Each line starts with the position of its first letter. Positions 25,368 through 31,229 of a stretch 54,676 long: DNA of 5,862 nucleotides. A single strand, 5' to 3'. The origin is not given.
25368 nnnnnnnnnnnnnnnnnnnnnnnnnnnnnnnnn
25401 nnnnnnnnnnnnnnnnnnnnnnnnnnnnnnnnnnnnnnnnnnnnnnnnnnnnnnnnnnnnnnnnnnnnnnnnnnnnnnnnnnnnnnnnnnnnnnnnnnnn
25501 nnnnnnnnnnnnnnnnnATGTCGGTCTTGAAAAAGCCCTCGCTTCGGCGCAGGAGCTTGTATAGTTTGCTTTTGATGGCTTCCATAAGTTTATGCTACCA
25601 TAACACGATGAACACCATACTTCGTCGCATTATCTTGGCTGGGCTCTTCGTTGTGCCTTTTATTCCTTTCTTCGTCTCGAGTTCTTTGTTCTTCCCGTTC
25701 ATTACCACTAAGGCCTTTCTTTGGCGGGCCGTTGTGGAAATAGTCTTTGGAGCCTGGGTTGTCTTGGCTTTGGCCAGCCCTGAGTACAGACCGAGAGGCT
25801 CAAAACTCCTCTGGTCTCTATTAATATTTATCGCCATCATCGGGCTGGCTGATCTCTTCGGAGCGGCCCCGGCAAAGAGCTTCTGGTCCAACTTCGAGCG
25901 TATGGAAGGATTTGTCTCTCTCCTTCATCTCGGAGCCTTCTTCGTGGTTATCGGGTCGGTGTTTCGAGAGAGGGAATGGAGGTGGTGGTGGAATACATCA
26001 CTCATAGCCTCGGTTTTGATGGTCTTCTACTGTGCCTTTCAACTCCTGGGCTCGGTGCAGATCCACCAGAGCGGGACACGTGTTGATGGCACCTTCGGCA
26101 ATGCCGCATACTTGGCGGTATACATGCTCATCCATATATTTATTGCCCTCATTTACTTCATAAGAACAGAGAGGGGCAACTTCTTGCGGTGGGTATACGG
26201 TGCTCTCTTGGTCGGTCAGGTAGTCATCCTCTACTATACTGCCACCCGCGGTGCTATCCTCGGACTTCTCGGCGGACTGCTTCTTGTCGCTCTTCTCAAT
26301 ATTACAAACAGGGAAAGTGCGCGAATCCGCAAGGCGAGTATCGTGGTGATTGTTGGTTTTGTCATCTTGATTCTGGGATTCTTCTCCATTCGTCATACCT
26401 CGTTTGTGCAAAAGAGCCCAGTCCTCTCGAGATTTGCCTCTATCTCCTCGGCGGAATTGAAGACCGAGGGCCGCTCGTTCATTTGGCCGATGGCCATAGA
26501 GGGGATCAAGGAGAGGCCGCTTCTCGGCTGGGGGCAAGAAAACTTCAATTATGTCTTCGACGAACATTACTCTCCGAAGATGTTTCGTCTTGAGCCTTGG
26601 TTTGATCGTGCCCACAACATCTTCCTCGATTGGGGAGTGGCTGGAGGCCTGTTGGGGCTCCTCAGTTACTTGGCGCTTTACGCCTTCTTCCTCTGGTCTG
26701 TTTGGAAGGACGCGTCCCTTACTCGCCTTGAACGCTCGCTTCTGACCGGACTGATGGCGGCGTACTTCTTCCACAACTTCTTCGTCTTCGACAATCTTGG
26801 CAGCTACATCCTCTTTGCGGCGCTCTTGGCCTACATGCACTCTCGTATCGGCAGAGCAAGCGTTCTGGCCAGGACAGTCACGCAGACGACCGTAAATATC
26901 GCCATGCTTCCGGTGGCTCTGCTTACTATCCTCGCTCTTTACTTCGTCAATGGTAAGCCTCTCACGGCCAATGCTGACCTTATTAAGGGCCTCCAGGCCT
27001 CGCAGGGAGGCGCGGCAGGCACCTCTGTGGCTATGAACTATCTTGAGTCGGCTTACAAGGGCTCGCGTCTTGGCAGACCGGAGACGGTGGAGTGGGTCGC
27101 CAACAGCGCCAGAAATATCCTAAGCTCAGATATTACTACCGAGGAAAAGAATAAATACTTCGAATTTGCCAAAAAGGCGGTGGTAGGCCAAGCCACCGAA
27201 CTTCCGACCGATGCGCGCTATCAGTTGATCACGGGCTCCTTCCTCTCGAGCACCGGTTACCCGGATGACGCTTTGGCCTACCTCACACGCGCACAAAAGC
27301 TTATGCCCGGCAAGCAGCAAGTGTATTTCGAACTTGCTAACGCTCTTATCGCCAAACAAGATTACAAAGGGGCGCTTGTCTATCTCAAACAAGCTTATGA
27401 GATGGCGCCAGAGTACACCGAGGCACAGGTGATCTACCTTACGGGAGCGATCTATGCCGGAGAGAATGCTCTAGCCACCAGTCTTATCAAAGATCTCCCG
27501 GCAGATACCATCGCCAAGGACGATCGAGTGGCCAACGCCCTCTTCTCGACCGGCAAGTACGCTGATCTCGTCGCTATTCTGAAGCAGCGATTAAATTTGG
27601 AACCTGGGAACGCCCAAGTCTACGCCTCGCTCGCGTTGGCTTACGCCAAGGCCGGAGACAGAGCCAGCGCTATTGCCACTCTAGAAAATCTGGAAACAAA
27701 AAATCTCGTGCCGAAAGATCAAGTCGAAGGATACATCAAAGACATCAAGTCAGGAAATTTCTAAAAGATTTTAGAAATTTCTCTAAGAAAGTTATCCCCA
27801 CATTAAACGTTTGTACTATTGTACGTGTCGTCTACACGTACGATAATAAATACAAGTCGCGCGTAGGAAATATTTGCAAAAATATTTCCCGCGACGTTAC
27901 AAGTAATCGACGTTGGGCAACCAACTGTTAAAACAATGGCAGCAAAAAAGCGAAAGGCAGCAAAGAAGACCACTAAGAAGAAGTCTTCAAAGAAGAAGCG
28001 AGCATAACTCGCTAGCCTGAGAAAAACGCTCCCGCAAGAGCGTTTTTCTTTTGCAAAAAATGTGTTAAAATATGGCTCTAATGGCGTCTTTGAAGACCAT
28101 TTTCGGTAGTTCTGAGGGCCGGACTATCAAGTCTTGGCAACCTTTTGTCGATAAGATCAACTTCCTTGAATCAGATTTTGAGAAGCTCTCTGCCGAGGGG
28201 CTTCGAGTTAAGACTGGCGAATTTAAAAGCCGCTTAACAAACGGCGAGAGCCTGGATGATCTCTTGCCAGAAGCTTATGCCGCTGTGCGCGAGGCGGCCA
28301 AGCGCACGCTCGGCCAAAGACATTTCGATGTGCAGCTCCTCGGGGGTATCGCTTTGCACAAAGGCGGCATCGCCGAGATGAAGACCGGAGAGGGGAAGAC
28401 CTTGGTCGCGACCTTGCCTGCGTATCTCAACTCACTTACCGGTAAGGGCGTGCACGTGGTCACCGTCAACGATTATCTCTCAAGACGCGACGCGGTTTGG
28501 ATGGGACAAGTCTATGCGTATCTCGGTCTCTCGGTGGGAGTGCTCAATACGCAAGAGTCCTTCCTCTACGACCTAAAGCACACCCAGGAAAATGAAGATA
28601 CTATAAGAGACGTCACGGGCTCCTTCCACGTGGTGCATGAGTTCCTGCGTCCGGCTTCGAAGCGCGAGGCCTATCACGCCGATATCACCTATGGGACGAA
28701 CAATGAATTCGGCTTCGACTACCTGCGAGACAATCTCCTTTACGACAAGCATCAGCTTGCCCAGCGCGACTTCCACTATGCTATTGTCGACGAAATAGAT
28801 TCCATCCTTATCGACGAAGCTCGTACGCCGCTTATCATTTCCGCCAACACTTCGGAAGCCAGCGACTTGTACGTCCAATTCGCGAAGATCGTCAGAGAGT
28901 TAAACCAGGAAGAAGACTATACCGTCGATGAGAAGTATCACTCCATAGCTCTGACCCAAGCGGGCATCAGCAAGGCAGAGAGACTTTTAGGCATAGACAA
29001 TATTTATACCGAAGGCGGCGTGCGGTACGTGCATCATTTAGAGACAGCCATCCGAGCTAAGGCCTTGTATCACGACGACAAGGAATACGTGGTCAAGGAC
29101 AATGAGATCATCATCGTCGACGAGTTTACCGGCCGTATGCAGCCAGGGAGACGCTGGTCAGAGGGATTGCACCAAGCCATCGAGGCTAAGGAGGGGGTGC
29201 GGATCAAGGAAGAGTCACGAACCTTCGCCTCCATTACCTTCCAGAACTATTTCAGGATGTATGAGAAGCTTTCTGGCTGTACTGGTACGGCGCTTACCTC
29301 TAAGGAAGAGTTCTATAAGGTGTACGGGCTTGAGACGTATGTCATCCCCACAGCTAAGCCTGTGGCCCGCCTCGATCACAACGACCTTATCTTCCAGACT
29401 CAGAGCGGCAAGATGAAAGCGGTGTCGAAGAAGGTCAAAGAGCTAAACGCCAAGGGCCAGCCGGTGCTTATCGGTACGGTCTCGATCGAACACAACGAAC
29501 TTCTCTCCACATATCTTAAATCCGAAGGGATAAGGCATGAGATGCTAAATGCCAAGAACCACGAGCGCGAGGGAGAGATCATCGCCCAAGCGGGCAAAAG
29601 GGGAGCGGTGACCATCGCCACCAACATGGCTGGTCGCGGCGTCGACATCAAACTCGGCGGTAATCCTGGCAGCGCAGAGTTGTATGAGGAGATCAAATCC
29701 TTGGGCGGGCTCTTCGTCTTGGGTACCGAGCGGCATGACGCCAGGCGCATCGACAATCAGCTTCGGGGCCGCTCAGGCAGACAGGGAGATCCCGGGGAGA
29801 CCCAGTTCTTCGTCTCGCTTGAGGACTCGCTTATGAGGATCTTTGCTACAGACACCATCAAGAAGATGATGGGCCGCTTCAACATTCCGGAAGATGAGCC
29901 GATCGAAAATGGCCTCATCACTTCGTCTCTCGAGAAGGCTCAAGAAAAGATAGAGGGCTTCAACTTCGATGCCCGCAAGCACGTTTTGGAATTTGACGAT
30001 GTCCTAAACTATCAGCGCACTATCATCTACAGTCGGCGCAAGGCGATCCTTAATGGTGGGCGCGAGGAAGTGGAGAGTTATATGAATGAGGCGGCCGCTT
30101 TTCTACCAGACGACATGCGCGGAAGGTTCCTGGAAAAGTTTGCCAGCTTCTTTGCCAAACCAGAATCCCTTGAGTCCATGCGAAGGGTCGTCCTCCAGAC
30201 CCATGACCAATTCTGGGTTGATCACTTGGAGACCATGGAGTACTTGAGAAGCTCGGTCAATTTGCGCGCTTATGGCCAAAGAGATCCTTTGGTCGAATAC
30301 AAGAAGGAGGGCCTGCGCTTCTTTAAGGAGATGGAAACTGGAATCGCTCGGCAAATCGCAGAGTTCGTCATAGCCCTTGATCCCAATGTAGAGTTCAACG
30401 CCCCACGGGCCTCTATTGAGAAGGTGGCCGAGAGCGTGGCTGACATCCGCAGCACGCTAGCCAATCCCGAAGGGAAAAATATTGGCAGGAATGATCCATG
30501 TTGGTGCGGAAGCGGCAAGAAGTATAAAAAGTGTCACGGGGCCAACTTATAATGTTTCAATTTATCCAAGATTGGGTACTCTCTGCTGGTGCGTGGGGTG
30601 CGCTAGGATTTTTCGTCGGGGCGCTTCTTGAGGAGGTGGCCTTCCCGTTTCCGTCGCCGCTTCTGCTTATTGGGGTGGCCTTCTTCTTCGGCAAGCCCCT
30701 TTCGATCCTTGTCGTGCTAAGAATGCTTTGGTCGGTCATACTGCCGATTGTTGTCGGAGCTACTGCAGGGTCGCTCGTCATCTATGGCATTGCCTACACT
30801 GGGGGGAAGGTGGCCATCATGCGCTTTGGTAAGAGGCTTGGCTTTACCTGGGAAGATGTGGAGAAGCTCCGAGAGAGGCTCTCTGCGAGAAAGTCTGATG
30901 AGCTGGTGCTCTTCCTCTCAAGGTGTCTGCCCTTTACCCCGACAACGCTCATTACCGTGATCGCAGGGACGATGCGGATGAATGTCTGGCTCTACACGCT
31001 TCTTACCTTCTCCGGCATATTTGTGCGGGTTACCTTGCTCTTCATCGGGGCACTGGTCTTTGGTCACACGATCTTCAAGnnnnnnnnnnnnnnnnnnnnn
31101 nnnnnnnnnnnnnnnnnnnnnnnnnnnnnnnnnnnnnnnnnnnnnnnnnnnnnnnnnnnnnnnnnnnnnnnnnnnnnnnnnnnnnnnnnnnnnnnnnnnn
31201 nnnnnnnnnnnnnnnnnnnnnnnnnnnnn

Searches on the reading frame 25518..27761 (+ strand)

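Call 37: search_protein_families(library=pfam, proteins=[window:25518-27761:+], max_evalue=0.001)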
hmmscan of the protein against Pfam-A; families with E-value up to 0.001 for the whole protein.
window:25518-27761:+ (748 aa): 12 families
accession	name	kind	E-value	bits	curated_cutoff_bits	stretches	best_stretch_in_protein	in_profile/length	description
PF04932.20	Wzy_C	-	5.1e-22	78.7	31.7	1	230-385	2-149/149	O-Antigen ligase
PF14559.12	TPR_19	-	2.2e-09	38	25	0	582-619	7-44/68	Tetratricopeptide repeat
PF13428.12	TPR_14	-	7.1e-09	35.9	23.5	0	602-638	3-39/44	Tetratricopeptide repeat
PF07719.23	TPR_2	-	5.8e-08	32.7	27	0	602-633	3-34/34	Tetratricopeptide repeat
PF13181.12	TPR_8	-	1.4e-06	28.4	25.7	0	601-632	2-33/34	Tetratricopeptide repeat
PF13176.12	TPR_7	-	4.3e-06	26.8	27.9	0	703-724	3-24/36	Tetratricopeptide repeat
PF13432.12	TPR_16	-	3.9e-05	24.4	32.7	0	582-632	13-63/65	Tetratricopeptide repeat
PF23914.1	TPR_CcmH_CycH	-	0.00034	20.9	42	0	686-727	108-149/158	Cytochrome c-type biogenesis protein H TPR domain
PF00515.34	TPR_1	-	0.00039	20.5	27.8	0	602-633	3-34/34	Tetratricopeptide repeat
PF20308.4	TPR-S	-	0.00054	21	27.6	0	681-728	2-47/102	Tetratricopeptide Repeats-Sensor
PF13424.12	TPR_12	-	0.00056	20.5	30.1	0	578-631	15-76/77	Tetratricopeptide repeat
PF03704.23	BTAD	-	0.00098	19.9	22.1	0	667-725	64-122/146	Bacterial transcriptional activator domain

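Call 83: search_protein_families(library=ncbifam, proteins=[window:25518-27761:+], max_evalue=0.01)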
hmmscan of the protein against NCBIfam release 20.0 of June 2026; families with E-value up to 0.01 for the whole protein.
window:25518-27761:+ (748 aa): 8 families
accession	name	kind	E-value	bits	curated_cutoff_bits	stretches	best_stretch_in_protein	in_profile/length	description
NF040959.1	MamA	equivalog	4.2e-10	39.4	200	1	565-649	72-152/204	magnetosome protein MamA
TIGR02917.1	PEP_TPR_lipo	equivalog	2.3e-09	35.7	312.2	2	564-660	361-457/899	XrtA/PEP-CTERM system TPR-repeat protein PrsT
TIGR03939.1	PGA_TPR_OMP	equivalog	8.9e-06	24.2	366.65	0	552-637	415-500/800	poly-beta-1,6 N-acetyl-D-glucosamine export porin PgaA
NF033920.0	C39_PA2778_fam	equivalog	4.8e-05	22.9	150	1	574-638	164-228/255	PA2778 family cysteine peptidase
TIGR02552.1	LcrH_SycD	equivalog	0.00027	20.7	104.8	1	563-635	49-121/136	SycD/LcrH family type III secretion system chaperone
NF008520.0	PRK11447.1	equivalog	0.00036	18.4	858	0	670-725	274-329/1157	cellulose synthase complex outer membrane protein BcsC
NF047558.1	TPR_END_plus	domain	0.0016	18.3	32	0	603-635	2-34/56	TPR end-of-group domain-containing protein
NF052415.1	T3SS_chap_SctY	equivalog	0.0083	16.6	70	0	680-728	21-69/106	type III secretion apparatus assembly chaperone SctY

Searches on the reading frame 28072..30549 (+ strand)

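Call 37: search_protein_families(library=pfam, proteins=[window:28072-30549:+], max_evalue=0.001)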
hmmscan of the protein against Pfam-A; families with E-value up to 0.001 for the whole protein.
window:28072-30549:+ (826 aa): 5 families
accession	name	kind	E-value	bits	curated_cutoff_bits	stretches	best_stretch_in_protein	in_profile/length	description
PF07517.20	SecA_DEAD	-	1.3e-122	409.1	24.6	1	8-414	2-289/290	SecA DEAD-like domain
PF21090.3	P-loop_SecA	-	5.3e-78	261.8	27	2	430-533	1-104/205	SecA P-loop domain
PF07516.18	SecA_SW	-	6.1e-44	150.9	26.7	2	680-768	105-198/200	SecA Wing and Scaffold domain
PF01043.26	SecA_PP_bind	-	6.2e-41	139.9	23.5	1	263-371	2-110/110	SecA preprotein cross-linking domain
PF02810.21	SEC-C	-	4.3e-11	42.9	20.4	1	806-823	1-18/19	SEC-C motif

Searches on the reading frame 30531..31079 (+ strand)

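Call 90: search_protein_families(library=pfam, proteins=[window:30531-31079:+], max_evalue=0.001)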
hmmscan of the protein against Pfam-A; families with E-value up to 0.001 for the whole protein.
window:30531-31079:+ (183 aa): 1 family
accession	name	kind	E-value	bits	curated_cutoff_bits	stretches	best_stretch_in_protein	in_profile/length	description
PF09335.16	VTT_dom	-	9.8e-14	52.3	33.9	1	40-170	1-117/123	VTT domain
